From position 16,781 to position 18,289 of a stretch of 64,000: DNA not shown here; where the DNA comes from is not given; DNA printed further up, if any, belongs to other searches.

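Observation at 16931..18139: GTP-cyclohydrolase-II-like enzyme with a 190-aa unknown N-domain and a possibly altered active site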

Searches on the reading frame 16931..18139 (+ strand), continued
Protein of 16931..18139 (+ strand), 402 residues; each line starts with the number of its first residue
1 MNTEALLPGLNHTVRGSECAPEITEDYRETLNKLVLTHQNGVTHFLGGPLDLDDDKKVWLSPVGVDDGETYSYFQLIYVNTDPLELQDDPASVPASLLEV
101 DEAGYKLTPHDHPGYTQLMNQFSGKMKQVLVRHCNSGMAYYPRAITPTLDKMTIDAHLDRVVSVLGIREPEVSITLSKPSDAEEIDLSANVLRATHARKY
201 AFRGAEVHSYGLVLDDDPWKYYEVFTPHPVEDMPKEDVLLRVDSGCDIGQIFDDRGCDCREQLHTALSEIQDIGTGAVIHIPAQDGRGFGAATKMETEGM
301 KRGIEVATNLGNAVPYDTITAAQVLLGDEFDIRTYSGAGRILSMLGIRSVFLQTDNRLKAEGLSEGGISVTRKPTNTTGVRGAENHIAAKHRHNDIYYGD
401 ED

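Call 19: find_encoding_contigs(protein=P0070, flank=8000, max_places=2)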
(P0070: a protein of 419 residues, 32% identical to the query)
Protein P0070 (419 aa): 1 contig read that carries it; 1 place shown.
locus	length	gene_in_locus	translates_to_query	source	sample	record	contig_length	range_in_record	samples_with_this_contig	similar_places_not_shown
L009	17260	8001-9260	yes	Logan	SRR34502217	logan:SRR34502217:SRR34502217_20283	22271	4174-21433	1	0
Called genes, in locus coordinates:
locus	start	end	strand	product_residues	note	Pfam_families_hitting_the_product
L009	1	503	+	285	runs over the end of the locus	PF00763:THF_DHG_CYH, PF02882:THF_DHG_CYH_C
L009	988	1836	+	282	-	PF01636:APH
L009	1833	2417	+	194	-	-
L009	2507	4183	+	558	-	PF06418:CTP_synth_N, PF00117:GATase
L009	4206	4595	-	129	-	-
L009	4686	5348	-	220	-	PF13238:AAA_18 (weak)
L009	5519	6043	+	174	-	-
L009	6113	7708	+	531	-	PF00764:Arginosuc_synth, PF20979:Arginosuc_syn_C, PF02142:MGS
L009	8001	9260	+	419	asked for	PF00925:GTP_cyclohydro2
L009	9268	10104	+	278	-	-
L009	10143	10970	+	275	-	PF00294:PfkB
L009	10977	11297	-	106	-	-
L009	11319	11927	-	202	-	-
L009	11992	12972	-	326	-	PF13495:Phage_int_SAM_4 (faint), PF02899:Phage_int_SAM_1, PF00589:Phage_integrase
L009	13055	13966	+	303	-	PF00923:TAL_FSA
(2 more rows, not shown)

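Call 20: predict_structure(alignment_id=A1)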
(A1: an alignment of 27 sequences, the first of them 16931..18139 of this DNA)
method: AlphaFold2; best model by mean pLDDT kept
length: 402 residues; sequences in the alignment: 27
mean_pLDDT: 87.3   pTM: 0.88
mean pLDDT of the five models: 87.3, 87.1, 86.5, 86.1, 85.9
residues with pLDDT >= 90: 247; 70-90: 111; 50-70: 31; < 50: 13
segments of 3 or more residues with pLDDT < 50: 1-5, 179-184
pLDDT, mean of each block of 10 residues (from residue 1): 47 59 89 94 95 88 94 97 94 95 88 88 93 95 91 96 96 72 49 82 90 91 94 94 90 86 91 94 93 93 90 90 92 93 94 92 92 77 75 82 66
secondary structure, 60 per line:
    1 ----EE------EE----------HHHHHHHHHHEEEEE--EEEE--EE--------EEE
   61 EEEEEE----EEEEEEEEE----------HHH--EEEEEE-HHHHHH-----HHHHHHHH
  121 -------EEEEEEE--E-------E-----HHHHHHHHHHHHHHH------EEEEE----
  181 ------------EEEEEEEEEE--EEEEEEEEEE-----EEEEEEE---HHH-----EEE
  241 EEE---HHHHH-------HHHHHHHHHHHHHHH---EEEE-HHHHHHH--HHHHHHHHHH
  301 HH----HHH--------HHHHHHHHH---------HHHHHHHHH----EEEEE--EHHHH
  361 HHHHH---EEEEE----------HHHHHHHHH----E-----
elements in order: H25-34 E35-39 E42-45 E58-66 E71-79 E95-100 H102-107 H113-120 E128-134 H151-165 E172-176 E193-202 E205-214 E220-226 E238-243 H247-251 H259-273 E277-280 H282-288 H291-302 H318-326 H336-344 E349-353 H357-365 E369-373 H384-392

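Call 21: search_protein_representatives(alignment_id=A1)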
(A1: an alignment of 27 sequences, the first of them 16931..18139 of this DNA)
Query: 27 sequences, 403 profile positions. Proteins with E-value up to 0.001 (for the whole library): 5597; up to 1e-10: 2852; up to 1e-30: 130. The best 150 are listed.
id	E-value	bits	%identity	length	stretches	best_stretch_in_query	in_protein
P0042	3.3e-151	520.2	-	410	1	3-402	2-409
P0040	4.2e-141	486.9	-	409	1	17-401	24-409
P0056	4.8e-134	463.7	-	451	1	4-402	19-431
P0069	4.4e-132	457.2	-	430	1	3-399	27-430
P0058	2.4e-129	448.2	-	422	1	17-400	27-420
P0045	2.5e-128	444.8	-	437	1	18-401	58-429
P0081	4.7e-124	430.7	-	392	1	15-401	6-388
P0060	8.8e-123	426.6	-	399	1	12-401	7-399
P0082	2.4e-121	421.8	-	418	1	21-400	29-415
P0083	1.7e-117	409.1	-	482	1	19-401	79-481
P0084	9.2e-117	406.7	-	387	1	19-401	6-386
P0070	1.9e-116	405.7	-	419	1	13-401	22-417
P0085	1.5e-115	402.8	-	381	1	26-401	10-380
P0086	2.9e-115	401.8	-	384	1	19-401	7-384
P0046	6.9e-115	400.6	-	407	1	19-401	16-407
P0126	1.1e-71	258.3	-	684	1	20-373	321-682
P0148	1.4e-38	149.3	-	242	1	193-395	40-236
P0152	1.7e-36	142.4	-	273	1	187-395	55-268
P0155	8.2e-36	140.2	-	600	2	235-379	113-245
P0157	5.4e-35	137.5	-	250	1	203-394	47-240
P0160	1.3e-34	136.3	-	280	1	205-394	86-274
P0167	2.1e-34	135.5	-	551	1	206-394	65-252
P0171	2.9e-34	135.1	-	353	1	202-395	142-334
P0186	1.7e-32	129.3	-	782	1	211-394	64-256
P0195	3.8e-31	124.8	-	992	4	235-396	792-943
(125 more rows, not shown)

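Call 25: search_protein_families(library=pfam, proteins=[P0148, P0152, P0157, P0160, P0167, P0171, P0186, P0195, P0155, P0126], max_evalue=0.001)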
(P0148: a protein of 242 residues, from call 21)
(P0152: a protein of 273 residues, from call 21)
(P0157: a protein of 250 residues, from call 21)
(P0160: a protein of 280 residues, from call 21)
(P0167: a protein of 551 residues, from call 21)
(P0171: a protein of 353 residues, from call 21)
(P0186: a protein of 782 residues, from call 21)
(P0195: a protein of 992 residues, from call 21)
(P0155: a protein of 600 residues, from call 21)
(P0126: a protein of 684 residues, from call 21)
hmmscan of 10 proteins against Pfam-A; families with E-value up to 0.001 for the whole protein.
P0148 (242 aa): 1 family
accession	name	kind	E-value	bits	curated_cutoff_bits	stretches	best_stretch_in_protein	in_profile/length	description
PF00925.25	GTP_cyclohydro2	-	3.4e-26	92.2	23.3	1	47-216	7-164/165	GTP cyclohydrolase II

P0152 (273 aa): 1 family
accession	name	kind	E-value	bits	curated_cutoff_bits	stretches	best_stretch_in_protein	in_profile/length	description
PF00925.25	GTP_cyclohydro2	-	1.4e-19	70.7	23.3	1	113-245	38-160/165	GTP cyclohydrolase II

P0157 (250 aa): 1 family
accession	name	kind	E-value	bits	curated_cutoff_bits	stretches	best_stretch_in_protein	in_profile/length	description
PF00925.25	GTP_cyclohydro2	-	4.6e-28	98.3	23.3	1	44-218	7-160/165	GTP cyclohydrolase II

P0160 (280 aa): 1 family
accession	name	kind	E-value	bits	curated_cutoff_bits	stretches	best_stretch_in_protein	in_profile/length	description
PF00925.25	GTP_cyclohydro2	-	3.1e-23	82.6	23.3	1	126-253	39-162/165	GTP cyclohydrolase II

P0167 (551 aa): 2 families
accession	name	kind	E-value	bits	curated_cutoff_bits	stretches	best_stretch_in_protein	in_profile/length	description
PF00925.25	GTP_cyclohydro2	-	6.9e-26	91.2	23.3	1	60-234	8-165/165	GTP cyclohydrolase II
PF00215.30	OMPdecase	-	2.1e-18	67.5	27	1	287-517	4-209/221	Orotidine 5'-phosphate decarboxylase / HUMPS family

P0171 (353 aa): 1 family
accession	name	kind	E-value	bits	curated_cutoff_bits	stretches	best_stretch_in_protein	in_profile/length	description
PF00925.25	GTP_cyclohydro2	-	1.3e-22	80.6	23.3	1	139-312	6-161/165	GTP cyclohydrolase II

P0186 (782 aa): 3 families
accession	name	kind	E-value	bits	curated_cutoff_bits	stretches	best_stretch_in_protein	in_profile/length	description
PF00925.25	GTP_cyclohydro2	-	1.8e-22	80.1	23.3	1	59-235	7-161/165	GTP cyclohydrolase II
PF00215.30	OMPdecase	-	1.5e-19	71.2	27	1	313-551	4-219/221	Orotidine 5'-phosphate decarboxylase / HUMPS family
PF00625.27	Guanylate_kin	-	1.6e-15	57.7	25.2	1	582-738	5-164/182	Guanylate kinase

P0195 (992 aa): 1 family
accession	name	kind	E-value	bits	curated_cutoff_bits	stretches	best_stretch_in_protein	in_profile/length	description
PF00925.25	GTP_cyclohydro2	-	9.6e-81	269.6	23.3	3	787-921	31-162/165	GTP cyclohydrolase II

P0155 (600 aa): 1 family
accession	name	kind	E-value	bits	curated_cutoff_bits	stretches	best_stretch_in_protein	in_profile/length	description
PF00925.25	GTP_cyclohydro2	-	3.2e-94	313.5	23.3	2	83-241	7-163/165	GTP cyclohydrolase II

P0126 (684 aa): 1 family
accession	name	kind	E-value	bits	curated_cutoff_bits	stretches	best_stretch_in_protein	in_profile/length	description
PF00925.25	GTP_cyclohydro2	-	9.3e-13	48.5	23.3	1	543-683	38-162/165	GTP cyclohydrolase II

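Call 30: find_encoding_contigs(protein=P0186, flank=6000, max_places=3)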
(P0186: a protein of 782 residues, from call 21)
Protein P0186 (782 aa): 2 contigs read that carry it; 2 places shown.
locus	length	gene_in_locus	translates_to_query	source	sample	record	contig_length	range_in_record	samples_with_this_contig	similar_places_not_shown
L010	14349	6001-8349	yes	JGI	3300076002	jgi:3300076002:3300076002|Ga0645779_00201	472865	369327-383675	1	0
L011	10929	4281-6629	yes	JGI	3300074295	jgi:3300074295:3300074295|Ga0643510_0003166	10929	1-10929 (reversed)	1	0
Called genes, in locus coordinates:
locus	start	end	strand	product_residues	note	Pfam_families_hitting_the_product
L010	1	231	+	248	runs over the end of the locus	PF12746:GNAT_acetyltran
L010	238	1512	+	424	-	PF13353:Fer4_12, PF04055:Radical_SAM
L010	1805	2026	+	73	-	-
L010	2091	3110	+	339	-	PF04055:Radical_SAM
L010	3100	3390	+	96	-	-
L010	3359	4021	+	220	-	PF01209:Ubie_methyltran (weak), PF02353:CMAS (weak), PF13847:Methyltransf_31, PF08241:Methyltransf_11, PF08242:Methyltransf_12 (weak), PF13649:Methyltransf_25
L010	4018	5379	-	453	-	PF01871:AMMECR1, PF01875:Memo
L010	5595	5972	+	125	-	-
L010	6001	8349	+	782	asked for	PF00925:GTP_cyclohydro2, PF00215:OMPdecase, PF00625:Guanylate_kin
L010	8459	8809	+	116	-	-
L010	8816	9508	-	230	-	-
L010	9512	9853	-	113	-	-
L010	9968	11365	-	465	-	-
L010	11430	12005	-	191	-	PF04586:Peptidase_S78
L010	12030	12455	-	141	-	PF13470:PIN_3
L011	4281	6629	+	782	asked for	PF00925:GTP_cyclohydro2, PF00215:OMPdecase, PF00625:Guanylate_kin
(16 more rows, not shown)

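Call 33: find_related_loci(query=A1, collection=genome_contigs, flank=8000)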
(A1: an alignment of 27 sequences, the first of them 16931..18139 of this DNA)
Query A1 (402 aa) in genome_contigs; peptide patterns used: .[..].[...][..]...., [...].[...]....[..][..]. (x = any residue, [..] = any of these).
142 stretches matched a pattern; 35 encode a relative of the query (tblastn E <= 1e-3); 35 distinct loci.
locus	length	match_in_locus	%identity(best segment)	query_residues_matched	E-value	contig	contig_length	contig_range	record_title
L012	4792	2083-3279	78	1-398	0e+0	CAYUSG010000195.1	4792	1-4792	MAG TPA_asm: uncultured Paenibacillaceae bacterium isolate SRP144015_co1_20 genome assembly, contig: NODE_7253_length_47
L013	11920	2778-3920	80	18-398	0e+0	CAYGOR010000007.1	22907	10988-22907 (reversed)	MAG TPA_asm: uncultured Candidatus Saccharibacteria bacterium isolate ERP116193_co1_190 genome assembly, contig: NODE_60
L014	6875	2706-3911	69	1-402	0e+0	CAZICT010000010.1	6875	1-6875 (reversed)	MAG TPA_asm: uncultured Candidatus Saccharibacteria bacterium isolate SRP144015_co1_49 genome assembly, contig: NODE_470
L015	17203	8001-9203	68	1-402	0e+0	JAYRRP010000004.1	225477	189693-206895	MAG: Candidatus Saccharimonadales bacterium isolate XM1_ASGE3bin.32 k141_690383, whole genome shotgun sequence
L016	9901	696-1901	63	1-402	1e-180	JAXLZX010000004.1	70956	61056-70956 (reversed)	MAG: Candidatus Saccharimonadales bacterium isolate STL-PAT13 C1.59.fa-4, whole genome shotgun sequence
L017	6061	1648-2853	63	1-402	0e+0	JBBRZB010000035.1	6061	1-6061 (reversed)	MAG: Candidatus Saccharimonadales bacterium isolate metawrap_la5_19 metawrap_la5_19_K_1525851_L_6061_cov_21.0000, whole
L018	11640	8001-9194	63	1-398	7e-177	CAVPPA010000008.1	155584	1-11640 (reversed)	MAG: uncultured Candidatus Saccharibacteria bacterium isolate MFD00008.bin.2.54 genome assembly, contig: contig_99097, w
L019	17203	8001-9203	62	1-401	2e-174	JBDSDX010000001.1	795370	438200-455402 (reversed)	MAG: Candidatus Saccharimonadales bacterium isolate cluster1_bin.191 k127_10848304, whole genome shotgun sequence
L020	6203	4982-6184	61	1-402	5e-169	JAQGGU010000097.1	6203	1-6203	MAG: Candidatus Saccharibacteria bacterium isolate RYN_415 scaffold_3573386, whole genome shotgun sequence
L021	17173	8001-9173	57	5-398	9e-152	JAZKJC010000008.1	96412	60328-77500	MAG: Patescibacteria group bacterium isolate ADI_DC_SW_02_SPN_11032020-bin081_1 DCSW02SPN_B081_1_000000000008, whole gen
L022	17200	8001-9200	51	3-393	8e-132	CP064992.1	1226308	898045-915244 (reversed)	MAG: Candidatus Saccharibacteria bacterium isolate Hirt_18-Q3-R61-65_BATAC.98_uni chromosome, complete genome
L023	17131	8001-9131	51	21-398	4e-128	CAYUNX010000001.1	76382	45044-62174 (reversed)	MAG TPA_asm: uncultured Candidatus Saccharibacteria bacterium isolate SRP342105_co1_281 genome assembly, contig: NODE_40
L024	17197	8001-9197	61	1-399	2e-171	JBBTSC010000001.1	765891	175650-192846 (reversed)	MAG: Patescibacteria group bacterium isolate H51-bin031_1 H51_bin031_1_000000000001, whole genome shotgun sequence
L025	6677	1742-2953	34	1-399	1e-64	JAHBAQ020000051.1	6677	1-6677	MAG: Candidatus Shapirobacteria bacterium isolate AQU-07 c_000000191741, whole genome shotgun sequence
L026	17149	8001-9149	38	22-400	9e-64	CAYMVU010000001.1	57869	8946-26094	MAG TPA_asm: uncultured Gammaproteobacteria bacterium isolate SRP093185_co1_18 genome assembly, contig: NODE_198_length_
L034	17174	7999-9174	31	17-400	7e-49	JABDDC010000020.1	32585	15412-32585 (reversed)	MAG: Chlamydiae bacterium isolate BWMinControl_Nextera34_MAG1 3300020853.a:Ga0207010_1038, whole genome shotgun sequence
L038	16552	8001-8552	37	179-372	4e-28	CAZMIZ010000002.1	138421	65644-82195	MAG TPA_asm: uncultured Gammaproteobacteria bacterium isolate binchicken_co338_18 genome assembly, contig: NODE_28_lengt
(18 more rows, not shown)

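Call 34: fold_search(model_id=the predicted structure, library=pdb)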
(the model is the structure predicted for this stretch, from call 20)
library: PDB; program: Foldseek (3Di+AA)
matches with E <= 10: 280; with E <= 0.001: 5
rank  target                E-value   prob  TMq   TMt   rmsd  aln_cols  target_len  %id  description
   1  2bz0_B                1.9e-07  1.00  0.37  0.80   3.1       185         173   26  Crystal Structure of E. coli GTP cyclohydrolase II in complex with GTP analogue, GMPcPP, and Zinc (released 2005-08-19)
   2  2bz0_A                2.5e-07  1.00  0.37  0.81   3.2       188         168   24  Crystal Structure of E. coli GTP cyclohydrolase II in complex with GTP analogue, GMPcPP, and Zinc (released 2005-08-19)
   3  4rl4_A                1.7e-06  1.00  0.37  0.79   3.4       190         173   27  Crystal structure of GTP cyclohydrolase II from Helicobacter pylori 26695 (released 2015-08-26)
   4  4i14_A                1.1e-05  1.00  0.28  0.34  14.6       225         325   18  Crystal Structure of Mtb-ribA2 (Rv1415) (released 2013-08-28)
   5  4i14_B                4.5e-05  1.00  0.27  0.33  15.3       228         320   18  Crystal Structure of Mtb-ribA2 (Rv1415) (released 2013-08-28)
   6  6mnz_A                1.6e-03  0.63  0.22  0.25  16.7       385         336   10  Crystal structure of RibBX, a two domain 3,4-dihydroxy-2-butanone 4-phosphate synthase from A. baumannii. (released 2019-04-17)
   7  6sx4_BBB              2.1e-02  0.16  0.16  0.11  17.2       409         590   11  Structure of C. glutamicum mycoloyltransferase A (released 2020-03-04)
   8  8zr6                  7.5e-02  0.30  0.16  0.19  16.7       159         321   11  Arabidopsis Carboxyl esterase CXE15 E271Q mutant (released 2025-06-04)
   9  8zrf                  9.5e-02  0.28  0.16  0.19  16.9       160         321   11  Arabidopsis Carboxylesterase CXE15 (released 2025-06-04)
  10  1jkm_B                1.2e-01  0.09  0.16  0.18  16.9       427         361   10  BREFELDIN A ESTERASE, A BACTERIAL HOMOLOGUE OF HUMAN HORMONE SENSITIVE LIPASE (released 1999-02-16)
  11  6sx4_AAA              1.2e-01  0.09  0.16  0.12  17.1       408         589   10  Structure of C. glutamicum mycoloyltransferase A (released 2020-03-04)
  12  4p9c_A                1.5e-01  0.75  0.09  0.23   2.7        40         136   15  Crystal structure of dCMP deaminase from the cyanophage S-TIM5 in complex with dCMP and dUMP (released 2014-11-26)
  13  8vcd                  1.6e-01  0.23  0.16  0.20  11.8       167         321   12  Crystal Structure of plant Carboxylesterase 15 bound to SL intermediate (released 2024-08-07)
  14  2zf3_D                2.4e-01  0.06  0.08  0.15  14.7       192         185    9  Crystal Structure of VioE (released 2008-01-01)
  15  8xcr                  2.4e-01  0.04  0.13  0.12  22.4       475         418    9  Cryo-EM structure of Glutamate dehydrogenase from Thermococcus profundus in complex with NADP and GLU in the initial sta (released 2023-12-27)
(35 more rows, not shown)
